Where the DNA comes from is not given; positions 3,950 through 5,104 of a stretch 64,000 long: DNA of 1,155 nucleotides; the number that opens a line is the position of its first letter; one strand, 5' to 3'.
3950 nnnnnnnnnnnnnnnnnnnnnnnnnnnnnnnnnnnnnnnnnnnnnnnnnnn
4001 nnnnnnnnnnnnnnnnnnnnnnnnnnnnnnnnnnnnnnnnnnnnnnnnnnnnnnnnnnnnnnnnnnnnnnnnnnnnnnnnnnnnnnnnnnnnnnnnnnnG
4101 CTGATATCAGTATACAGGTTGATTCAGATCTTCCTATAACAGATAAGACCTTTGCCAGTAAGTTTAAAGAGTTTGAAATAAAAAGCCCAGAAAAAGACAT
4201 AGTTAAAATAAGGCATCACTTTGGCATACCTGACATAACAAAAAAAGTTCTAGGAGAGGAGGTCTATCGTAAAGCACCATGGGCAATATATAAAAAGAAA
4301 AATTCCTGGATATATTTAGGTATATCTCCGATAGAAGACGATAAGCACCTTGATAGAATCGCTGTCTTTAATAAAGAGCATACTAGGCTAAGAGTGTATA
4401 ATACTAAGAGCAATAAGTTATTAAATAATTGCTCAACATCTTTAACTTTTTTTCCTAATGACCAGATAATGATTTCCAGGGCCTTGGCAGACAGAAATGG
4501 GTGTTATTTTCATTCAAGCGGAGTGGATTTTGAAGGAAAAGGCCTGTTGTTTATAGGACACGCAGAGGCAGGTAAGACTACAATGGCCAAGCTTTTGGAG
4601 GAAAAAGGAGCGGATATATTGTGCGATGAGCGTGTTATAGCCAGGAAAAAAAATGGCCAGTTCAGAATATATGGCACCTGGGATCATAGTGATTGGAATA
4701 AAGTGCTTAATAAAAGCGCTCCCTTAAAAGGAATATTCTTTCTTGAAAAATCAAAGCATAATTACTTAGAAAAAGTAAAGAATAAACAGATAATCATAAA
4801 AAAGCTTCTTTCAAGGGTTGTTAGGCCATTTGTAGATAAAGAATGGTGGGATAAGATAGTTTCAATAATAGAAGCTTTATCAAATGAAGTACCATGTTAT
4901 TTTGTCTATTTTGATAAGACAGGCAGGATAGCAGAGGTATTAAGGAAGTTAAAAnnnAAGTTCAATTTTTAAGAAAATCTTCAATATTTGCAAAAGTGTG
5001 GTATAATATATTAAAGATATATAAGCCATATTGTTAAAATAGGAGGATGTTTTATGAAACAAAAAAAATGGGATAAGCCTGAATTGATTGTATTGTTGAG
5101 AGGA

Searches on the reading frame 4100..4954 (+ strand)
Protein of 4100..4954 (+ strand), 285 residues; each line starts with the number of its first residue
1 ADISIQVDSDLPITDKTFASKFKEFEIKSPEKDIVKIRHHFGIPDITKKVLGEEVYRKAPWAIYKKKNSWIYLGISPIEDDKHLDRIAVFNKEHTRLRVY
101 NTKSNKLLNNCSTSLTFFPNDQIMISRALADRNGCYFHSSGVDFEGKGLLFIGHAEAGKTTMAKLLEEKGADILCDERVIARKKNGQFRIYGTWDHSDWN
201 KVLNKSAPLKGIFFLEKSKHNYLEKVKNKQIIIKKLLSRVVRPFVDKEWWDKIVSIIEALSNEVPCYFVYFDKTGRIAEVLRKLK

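Call 35: search_protein_families(library=ncbifam, proteins=[window:4100-4954:+], max_evalue=0.00001)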
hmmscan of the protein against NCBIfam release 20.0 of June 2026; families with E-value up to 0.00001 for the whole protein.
window:4100-4954:+ (285 aa): 2 families
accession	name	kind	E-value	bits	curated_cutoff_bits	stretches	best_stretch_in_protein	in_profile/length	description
TIGR04249.1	SCM_chp_ScmC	equivalog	7.6e-07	28.7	125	1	127-225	118-223/292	SynChlorMet cassette protein ScmC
TIGR04355.1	HprK_rel_B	hypoth_equivalog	1.1e-06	28.1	200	0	134-194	143-204/351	HprK-related kinase B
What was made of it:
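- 2990..4957 (+): Radical SAM enzyme 1, fused at its C-terminus to an HPr-kinase-like (ScmC-type) P-loop domain that starts near 4100. The C-terminal half matches ScmC (E 7.6e-7) and HprK_rel_B (E 1.1e-6), both below their cutoffs (call 35).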

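Call 64: find_homologous_proteins(query=window:4100-4954:+, max_evalue=1e-10)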
Query window:4100-4954:+ (285 aa): 129 proteins with E <= 1e-10 among 993 candidates; the best 120 are listed.
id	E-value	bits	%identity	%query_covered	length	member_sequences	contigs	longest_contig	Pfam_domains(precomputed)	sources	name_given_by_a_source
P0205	3.7e-103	363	56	100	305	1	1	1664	PF27840.1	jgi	-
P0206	7.7e-102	359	57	100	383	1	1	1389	PF27840.1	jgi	jgi:hypothetical protein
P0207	5.0e-101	356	56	100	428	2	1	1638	PF27840.1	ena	-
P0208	1.9e-100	354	53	100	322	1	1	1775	PF27840.1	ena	-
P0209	2.7e-99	350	54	100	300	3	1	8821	PF27840.1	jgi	-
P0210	2.9e-99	350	53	99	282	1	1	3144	PF27840.1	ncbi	ncbi:MAG: hypothetical protein ACYSSI_13335, partial [Planctomycetota bacterium]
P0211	4.7e-99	350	54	98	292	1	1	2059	PF27840.1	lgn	-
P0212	7.2e-99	349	55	100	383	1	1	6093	PF27840.1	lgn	-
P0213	1.2e-98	348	52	100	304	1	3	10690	PF27840.1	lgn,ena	-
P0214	4.0e-98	347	55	100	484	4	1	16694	PF27840.1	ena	-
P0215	1.9e-97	344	53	99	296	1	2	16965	PF27840.1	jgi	jgi:hypothetical protein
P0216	3.0e-97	344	51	100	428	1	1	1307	PF27840.1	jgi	jgi:radical SAM protein with 4Fe4S-binding SPASM domain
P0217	3.6e-97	343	53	99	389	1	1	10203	PF27840.1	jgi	-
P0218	2.8e-96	341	52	99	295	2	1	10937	PF27840.1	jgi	-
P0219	7.9e-96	339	51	100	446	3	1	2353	PF27840.1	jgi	-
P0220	2.6e-95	337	53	99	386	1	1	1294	PF27840.1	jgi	jgi:hypothetical protein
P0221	2.9e-95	337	53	100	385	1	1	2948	PF27840.1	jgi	-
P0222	3.6e-95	337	52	99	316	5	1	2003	PF27840.1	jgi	jgi:hypothetical protein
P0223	1.5e-94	335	54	99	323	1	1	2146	PF27840.1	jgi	jgi:hypothetical protein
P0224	1.6e-94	335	52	99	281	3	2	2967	PF27840.1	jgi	jgi:hypothetical protein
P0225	4.0e-94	333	54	100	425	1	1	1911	PF27840.1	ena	-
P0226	8.0e-94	332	54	94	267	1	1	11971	PF27840.1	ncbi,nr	ncbi:MAG: hypothetical protein KJ706_05220, partial [Candidatus Omnitrophica bacterium]|nr:hypotheti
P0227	1.2e-93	332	52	99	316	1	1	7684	PF27840.1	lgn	-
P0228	1.9e-93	331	51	99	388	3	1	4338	PF27840.1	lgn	-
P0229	2.8e-93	331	50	100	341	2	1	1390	PF27840.1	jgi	jgi:hypothetical protein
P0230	2.8e-93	331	51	96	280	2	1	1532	PF27840.1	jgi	-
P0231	4.5e-93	330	51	96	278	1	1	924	PF27840.1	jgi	jgi:hypothetical protein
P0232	5.5e-93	330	52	100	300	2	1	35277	PF27840.1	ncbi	ncbi:MAG: hypothetical protein ACETWK_02115 [Candidatus Aminicenantaceae bacterium]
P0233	1.7e-92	328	52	96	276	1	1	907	PF27840.1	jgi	jgi:hypothetical protein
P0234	2.2e-92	328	50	100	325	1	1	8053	PF27840.1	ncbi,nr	ncbi:MAG: hypothetical protein NTW13_00410 [Candidatus Omnitrophica bacterium]|nr:hypothetical prote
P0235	6.9e-92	326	52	100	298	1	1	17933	PF27840.1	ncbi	-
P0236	1.0e-91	326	50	100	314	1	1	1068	PF27840.1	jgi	-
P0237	2.7e-91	324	50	100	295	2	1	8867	PF27840.1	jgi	-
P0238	5.8e-91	323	49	100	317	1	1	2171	PF27840.1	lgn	-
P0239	3.3e-90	321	47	99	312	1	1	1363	PF27840.1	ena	-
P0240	1.4e-89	319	49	99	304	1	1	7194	PF27840.1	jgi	jgi:hypothetical protein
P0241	2.0e-89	318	49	100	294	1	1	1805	PF27840.1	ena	-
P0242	2.4e-89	318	48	100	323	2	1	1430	PF27840.1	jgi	jgi:hypothetical protein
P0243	1.0e-88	316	48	99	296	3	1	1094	PF27840.1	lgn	-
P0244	1.2e-88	315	50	99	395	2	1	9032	PF27840.1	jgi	jgi:hypothetical protein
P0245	1.9e-88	315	47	100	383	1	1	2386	PF27840.1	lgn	-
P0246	4.0e-88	314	43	100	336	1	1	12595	PF27840.1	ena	-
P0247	6.2e-88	313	43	99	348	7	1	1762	PF27840.1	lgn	-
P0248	1.1e-87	312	53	93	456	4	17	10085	PF27840.1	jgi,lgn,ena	-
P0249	2.5e-87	311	46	100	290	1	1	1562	PF27840.1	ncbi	ncbi:MAG: hypothetical protein ACE5L7_12515, partial [Candidatus Aminicenantales bacterium]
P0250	3.2e-87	311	49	99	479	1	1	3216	PF27840.1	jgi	jgi:hypothetical protein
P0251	5.1e-87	310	50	100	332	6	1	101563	PF07475.18,PF27840.1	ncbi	ncbi:MAG: hypothetical protein WAQ07_00320, partial [Candidatus Omnitrophota bacterium]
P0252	1.4e-86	309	49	99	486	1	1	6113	PF27840.1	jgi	jgi:hypothetical protein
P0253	1.7e-86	308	49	99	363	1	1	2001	PF27840.1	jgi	jgi:hypothetical protein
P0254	8.4e-86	306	49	99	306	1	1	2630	PF07475.18,PF27840.1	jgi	-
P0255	1.1e-85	306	49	89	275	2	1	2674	PF27840.1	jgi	-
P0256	1.6e-85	305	49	100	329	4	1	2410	PF27840.1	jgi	jgi:hypothetical protein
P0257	3.4e-85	304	47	100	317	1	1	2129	PF27840.1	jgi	-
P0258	9.4e-85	303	48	100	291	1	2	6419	PF27840.1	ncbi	-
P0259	1.7e-84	302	46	100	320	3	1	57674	PF27840.1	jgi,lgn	jgi:hypothetical protein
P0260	2.1e-84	302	44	100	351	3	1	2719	PF27840.1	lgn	-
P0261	2.8e-84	301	47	99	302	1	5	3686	PF27840.1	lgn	-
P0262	3.9e-84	301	47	99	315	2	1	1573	PF27840.1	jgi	jgi:hypothetical protein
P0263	6.4e-84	300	49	100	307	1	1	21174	PF27840.1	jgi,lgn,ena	-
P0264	1.5e-83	299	46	100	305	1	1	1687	PF27840.1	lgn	-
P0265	2.4e-83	298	42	100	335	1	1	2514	PF27840.1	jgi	jgi:hypothetical protein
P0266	2.6e-83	298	47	100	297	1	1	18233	PF27840.1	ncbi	ncbi:hypothetical protein ACFL6S_13540 [Candidatus Poribacteria bacterium]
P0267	2.7e-83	298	48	100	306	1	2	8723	PF27840.1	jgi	jgi:hypothetical protein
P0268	8.2e-83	296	47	100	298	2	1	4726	PF27840.1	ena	-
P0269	1.0e-82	296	48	100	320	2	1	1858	PF27840.1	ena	-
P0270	1.2e-82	296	44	100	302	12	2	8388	PF27840.1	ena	-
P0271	2.5e-81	291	46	100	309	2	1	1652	PF27840.1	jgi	-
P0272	2.8e-81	291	41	100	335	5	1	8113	PF27840.1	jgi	jgi:hypothetical protein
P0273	5.1e-81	290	41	100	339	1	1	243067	PF27840.1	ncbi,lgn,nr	ncbi:MAG: hypothetical protein JXA50_08330 [Deltaproteobacteria bacterium]|nr:hypothetical protein [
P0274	5.4e-81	290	46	100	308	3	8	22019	PF27840.1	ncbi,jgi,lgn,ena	ncbi:MAG: hypothetical protein ABSB41_17410 [Anaerolineales bacterium]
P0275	5.8e-81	290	47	100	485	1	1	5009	PF27840.1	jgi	jgi:hypothetical protein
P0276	8.4e-81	290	46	100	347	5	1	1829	PF27840.1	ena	-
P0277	1.2e-80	289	47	100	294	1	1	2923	PF27840.1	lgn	-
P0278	1.3e-80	289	45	100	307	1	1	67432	PF27840.1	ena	-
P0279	1.3e-79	286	45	98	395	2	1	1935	PF27840.1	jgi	jgi:hypothetical protein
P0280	6.3e-79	284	39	100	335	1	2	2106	PF27840.1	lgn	-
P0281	1.7e-78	282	47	91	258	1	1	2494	PF27840.1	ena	-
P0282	5.4e-78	281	52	85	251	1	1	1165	PF27840.1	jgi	jgi:hypothetical protein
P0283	1.2e-77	279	45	98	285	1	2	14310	PF27840.1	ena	-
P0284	8.7e-77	277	45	100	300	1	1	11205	PF27840.1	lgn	-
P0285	9.9e-77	276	40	100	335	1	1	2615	PF27840.1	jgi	jgi:hypothetical protein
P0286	1.9e-76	275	56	76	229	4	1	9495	PF27840.1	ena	-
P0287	2.0e-76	275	44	99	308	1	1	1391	PF27840.1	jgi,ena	-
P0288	2.9e-76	275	45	99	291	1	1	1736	PF27840.1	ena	-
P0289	5.2e-76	274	43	100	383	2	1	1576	PF27840.1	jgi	-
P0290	1.7e-75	272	40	99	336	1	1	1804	PF27840.1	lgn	-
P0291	3.9e-75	271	39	99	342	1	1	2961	PF27840.1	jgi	jgi:hypothetical protein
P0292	5.0e-75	271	44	100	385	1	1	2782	PF27840.1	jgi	jgi:hypothetical protein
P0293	1.5e-74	269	39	100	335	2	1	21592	PF27840.1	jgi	jgi:hypothetical protein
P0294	8.1e-74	267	44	100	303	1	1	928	PF27840.1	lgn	-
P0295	1.7e-73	266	44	99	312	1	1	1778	PF27840.1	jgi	jgi:hypothetical protein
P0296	2.3e-73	265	45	99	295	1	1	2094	PF27840.1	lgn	-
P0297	5.4e-73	264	47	100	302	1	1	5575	PF27840.1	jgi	jgi:hypothetical protein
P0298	7.4e-73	264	38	100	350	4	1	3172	PF27840.1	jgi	jgi:hypothetical protein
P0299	2.3e-72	262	39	100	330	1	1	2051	PF27840.1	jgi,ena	-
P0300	2.4e-72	262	38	100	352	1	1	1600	PF27840.1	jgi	jgi:hypothetical protein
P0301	5.3e-72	261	43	100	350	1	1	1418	PF27840.1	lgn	-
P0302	6.1e-72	261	43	100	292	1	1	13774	PF27840.1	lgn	-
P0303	6.3e-72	261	43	100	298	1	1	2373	PF27840.1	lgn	-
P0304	1.7e-71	259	45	93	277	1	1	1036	PF27840.1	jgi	jgi:hypothetical protein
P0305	1.8e-71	259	40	100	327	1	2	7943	PF27840.1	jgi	jgi:hypothetical protein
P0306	3.3e-71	258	40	100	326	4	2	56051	PF27840.1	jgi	-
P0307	1.0e-70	257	42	95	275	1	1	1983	PF27840.1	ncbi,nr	ncbi:MAG: hypothetical protein MIO92_14075, partial [Methanosarcinaceae archaeon]|nr:hypothetical pr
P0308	1.6e-70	256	38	100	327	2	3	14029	PF27840.1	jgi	jgi:hypothetical protein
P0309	8.3e-70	254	43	100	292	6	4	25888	PF27840.1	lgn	-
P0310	5.6e-68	248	43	99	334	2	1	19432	PF27840.1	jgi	jgi:hypothetical protein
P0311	2.7e-67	245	44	99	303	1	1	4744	PF27840.1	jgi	jgi:hypothetical protein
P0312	2.8e-67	245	41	100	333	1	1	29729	PF27840.1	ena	-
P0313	3.6e-67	245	41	100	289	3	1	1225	PF27840.1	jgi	-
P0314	4.5e-67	245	43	100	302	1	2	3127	PF27840.1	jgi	-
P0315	7.3e-67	244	42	100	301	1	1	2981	PF27840.1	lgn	-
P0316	5.2e-66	241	42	100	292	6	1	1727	PF27840.1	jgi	-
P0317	3.5e-65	238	42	98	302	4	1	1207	PF27840.1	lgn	-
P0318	8.4e-65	237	39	100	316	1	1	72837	PF27840.1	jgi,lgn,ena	-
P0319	1.9e-64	236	40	99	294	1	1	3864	PF27840.1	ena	-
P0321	3.7e-63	232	40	100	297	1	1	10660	PF27840.1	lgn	-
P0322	1.6e-62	230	41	100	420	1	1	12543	PF27840.1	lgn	-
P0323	3.4e-62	229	39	100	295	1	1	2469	PF27840.1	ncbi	-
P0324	2.0e-58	216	39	100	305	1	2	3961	PF27840.1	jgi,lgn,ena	-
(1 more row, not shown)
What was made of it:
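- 2990..4957 (+): All homologs carry PF27840 ScmC (call 64).
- Closest known: SynChlorMet. Same: All homologs of the C-terminal domain carry PF27840 (call 64).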

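Call 67: search_solved_structures(query=A4, max_evalue=1, show_alignments=1)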
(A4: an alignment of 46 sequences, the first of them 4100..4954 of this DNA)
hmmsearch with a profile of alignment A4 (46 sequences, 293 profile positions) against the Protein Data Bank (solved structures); distinct sequences matched with E-value up to 1: 55.
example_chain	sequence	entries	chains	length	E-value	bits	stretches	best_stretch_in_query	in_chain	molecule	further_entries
6fn1_A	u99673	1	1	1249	0.0022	20.7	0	155-178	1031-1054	Human-mouse chimeric ABCB1 (ABCBHM)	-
6fn4_A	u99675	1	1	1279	0.0022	20.6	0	155-178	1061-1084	Apo form of Human-mouse chimeric ABCB1 (ABCB1HM) in complex with Antigen binding fragment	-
2qmh_A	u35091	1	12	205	0.003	20.2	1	136-196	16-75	HPr kinase/phosphorylase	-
1jb1_A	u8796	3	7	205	0.003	20.2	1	136-196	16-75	HPRK PROTEIN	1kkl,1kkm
8sa0_A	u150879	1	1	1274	0.0065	19.1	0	155-193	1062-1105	ATP-dependent translocase ABCB1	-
6qex_A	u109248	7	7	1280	0.0066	19.1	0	155-193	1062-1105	Multidrug resistance protein 1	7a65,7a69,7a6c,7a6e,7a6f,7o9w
8gmg_A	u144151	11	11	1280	0.0066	19.1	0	155-193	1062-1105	ATP-dependent translocase ABCB1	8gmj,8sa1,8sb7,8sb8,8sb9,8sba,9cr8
6c0v_A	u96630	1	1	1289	0.0066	19.1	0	155-193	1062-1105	Multidrug resistance protein 1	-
8y6h_A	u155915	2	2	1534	0.0098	18.5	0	155-193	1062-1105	ATP-dependent translocase ABCB1,mNeonGreen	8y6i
3tqf_A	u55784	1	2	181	0.024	17.2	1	147-196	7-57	Hpr(Ser) kinase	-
6c2u_A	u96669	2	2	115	0.037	16.6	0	159-181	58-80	phosphate-loop protein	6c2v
9oe1_A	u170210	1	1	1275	0.037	16.6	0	155-186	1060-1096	ATP-binding cassette, sub-family B (MDR/TAP), member 4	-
9ody_A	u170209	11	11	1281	0.037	16.6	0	155-186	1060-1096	ATP-binding cassette, sub-family B (MDR/TAP), member 4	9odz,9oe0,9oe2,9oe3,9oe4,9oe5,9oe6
5ko2_A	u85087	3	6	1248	0.043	16.4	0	155-178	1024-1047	Multidrug resistance protein 1A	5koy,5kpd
6ujp_A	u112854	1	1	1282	0.044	16.4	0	155-178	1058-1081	ATP-dependent translocase ABCB1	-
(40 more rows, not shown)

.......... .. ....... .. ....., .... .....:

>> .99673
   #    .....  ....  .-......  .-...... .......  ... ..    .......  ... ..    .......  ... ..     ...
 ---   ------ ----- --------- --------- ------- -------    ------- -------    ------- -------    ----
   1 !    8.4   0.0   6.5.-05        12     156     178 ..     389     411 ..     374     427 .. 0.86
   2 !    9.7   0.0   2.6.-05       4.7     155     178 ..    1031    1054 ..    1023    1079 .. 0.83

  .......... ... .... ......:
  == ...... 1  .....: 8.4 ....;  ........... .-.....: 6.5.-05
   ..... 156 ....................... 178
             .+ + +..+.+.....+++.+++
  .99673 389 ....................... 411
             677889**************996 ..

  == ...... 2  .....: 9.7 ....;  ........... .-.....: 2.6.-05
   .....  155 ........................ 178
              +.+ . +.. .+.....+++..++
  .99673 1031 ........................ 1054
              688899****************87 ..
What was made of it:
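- On HPr kinase-like P-loop kinases: The profile hits HprK/P 2qmh and 1jb1 at E 0.003 (call 67).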

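Call 74: predict_structure(alignment_id=A4)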
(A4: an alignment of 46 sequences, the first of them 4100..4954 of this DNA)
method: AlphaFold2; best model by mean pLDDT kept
length: 285 residues; sequences in the alignment: 46
mean_pLDDT: 91.5   pTM: 0.87
mean pLDDT of the five models: 91.5, 90.7, 90.5, 90.1, 86.0
residues with pLDDT >= 90: 191; 70-90: 89; 50-70: 5; < 50: 0
segments of 3 or more residues with pLDDT < 50: none
pLDDT, mean of each block of 10 residues (from residue 1): 93 90 90 94 87 90 91 89 88 93 79 83 88 94 97 93 96 93 96 78 92 98 98 97 83 97 98 96 90
secondary structure, 60 per line:
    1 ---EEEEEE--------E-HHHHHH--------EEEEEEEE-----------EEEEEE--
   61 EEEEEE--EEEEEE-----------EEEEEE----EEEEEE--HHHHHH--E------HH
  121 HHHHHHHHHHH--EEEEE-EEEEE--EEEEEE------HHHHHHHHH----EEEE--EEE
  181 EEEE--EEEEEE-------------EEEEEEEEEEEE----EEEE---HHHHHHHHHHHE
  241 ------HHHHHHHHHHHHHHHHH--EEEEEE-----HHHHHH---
elements in order: E4-9 H20-25 E34-41 E53-58 E61-66 E69-74 E86-91 E96-101 H104-109 H119-131 E134-138 E140-144 E147-152 H159-167 E172-175 E178-184 E187-192 E206-217 E222-225 H229-239 H247-263 E266-271 H277-282
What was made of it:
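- On HPr kinase-like P-loop kinases: AF2 pLDDT 91.5 (call 74).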

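Call 77: fold_search(model_id=the predicted structure, library=pdb)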
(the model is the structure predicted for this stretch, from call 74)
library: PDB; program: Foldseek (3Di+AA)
matches with E <= 10: 476; with E <= 0.001: 58
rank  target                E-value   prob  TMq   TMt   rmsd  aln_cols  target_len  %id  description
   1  6com                  2.1e-06  1.00  0.35  0.21   9.1       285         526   11  2.3A crystal structure of E. coli phosphoenolpyruvate carboxykinase mutant Asp269Asn (released 2018-04-04)
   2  1kkl_B                4.0e-06  1.00  0.29  0.46   6.1       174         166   14  L.casei HprK/P in complex with B.subtilis HPr (released 2002-08-28)
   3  1ayl                  4.9e-06  1.00  0.36  0.22   8.9       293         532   11  PHOSPHOENOLPYRUVATE CARBOXYKINASE (released 1997-01-11)
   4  2pxz                  4.9e-06  1.00  0.33  0.20  10.0       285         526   12  E. coli phosphoenolpyruvate carboxykinase (PEPCK) complexed with ATP, Mg2+, Mn2+, carbon dioxide and oxaloacetate (released 2008-04-22)
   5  6asi                  5.2e-06  1.00  0.36  0.21  11.4       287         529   10  E. coli phosphoenolpyruvate carboxykinase G209S mutant bound to methanesulfonate (released 2018-08-29)
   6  6asm                  5.2e-06  1.00  0.35  0.21   9.0       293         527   11  E. coli phosphoenolpyruvate carboxykinase G209S K212C mutant bound to thiosulfate (released 2018-08-29)
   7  1kkl_C                5.5e-06  1.00  0.29  0.46   6.9       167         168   14  L.casei HprK/P in complex with B.subtilis HPr (released 2002-08-28)
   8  2pc9_C                5.5e-06  1.00  0.38  0.24   9.9       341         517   10  Crystal Structure Of ATP-Dependent Phosphoenolpyruvate Carboxykinase From Thermus thermophilus HB8 (released 2007-10-02)
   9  6asn                  5.8e-06  1.00  0.38  0.23   9.5       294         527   12  E. coli phosphoenolpyruvate carboxykinase K212I F216V mutant bound to methanesulfonate (released 2018-08-29)
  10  1kkl_A                7.5e-06  1.00  0.28  0.46   7.4       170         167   14  L.casei HprK/P in complex with B.subtilis HPr (released 2002-08-28)
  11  1oen                  7.9e-06  1.00  0.41  0.25   8.8       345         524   10  PHOSPHOENOLPYRUVATE CARBOXYKINASE (released 1996-11-08)
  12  6v2m                  7.9e-06  1.00  0.32  0.19  13.1       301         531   11  Structure of Escherichia coli Asp269Asn mutant phosphoenolpyruvate carboxykinase (released 2019-12-11)
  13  6v2l                  8.4e-06  1.00  0.34  0.20  12.0       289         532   11  E. coli Phosphoenolpyruvate carboxykinase S250A (released 2019-12-11)
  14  6crt                  9.0e-06  1.00  0.34  0.21  10.4       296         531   11  Arg65Gln Mutagenic E.coli PCK (released 2018-04-04)
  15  6at2                  1.1e-05  1.00  0.35  0.21   9.0       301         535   11  E. coli phosphoenolpyruvate carboxykinase G209N mutant bound to thiosulfate (released 2018-08-29)
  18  2qmh_B                1.9e-05  1.00  0.29  0.44   7.4       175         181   15  structure of V267F mutant HprK/P (released 2007-09-18)
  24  2qmh_H                2.5e-05  1.00  0.31  0.46   8.0       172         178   15  structure of V267F mutant HprK/P (released 2007-09-18)
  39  1jb1                  7.6e-05  1.00  0.29  0.49   6.9       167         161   14  Lactobacillus casei HprK/P Bound to Phosphate (released 2001-08-08)
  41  2qmh_L                8.1e-05  1.00  0.25  0.42   7.7       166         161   13  structure of V267F mutant HprK/P (released 2007-09-18)
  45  2qmh_J                9.8e-05  1.00  0.30  0.46   7.9       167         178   16  structure of V267F mutant HprK/P (released 2007-09-18)
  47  2qmh_E                1.2e-04  1.00  0.28  0.46   6.4       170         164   13  structure of V267F mutant HprK/P (released 2007-09-18)
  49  2qmh_C                1.8e-04  1.00  0.28  0.46   6.8       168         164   14  structure of V267F mutant HprK/P (released 2007-09-18)
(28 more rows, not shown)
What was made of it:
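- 2990..4957 (+): The AF2 model has pLDDT 91.5 (call 74) and its significant PDB matches are HprK/P and PEP carboxykinase (call 77).
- The kinase-like fold is supported (calls 35, 64, 74, 77).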
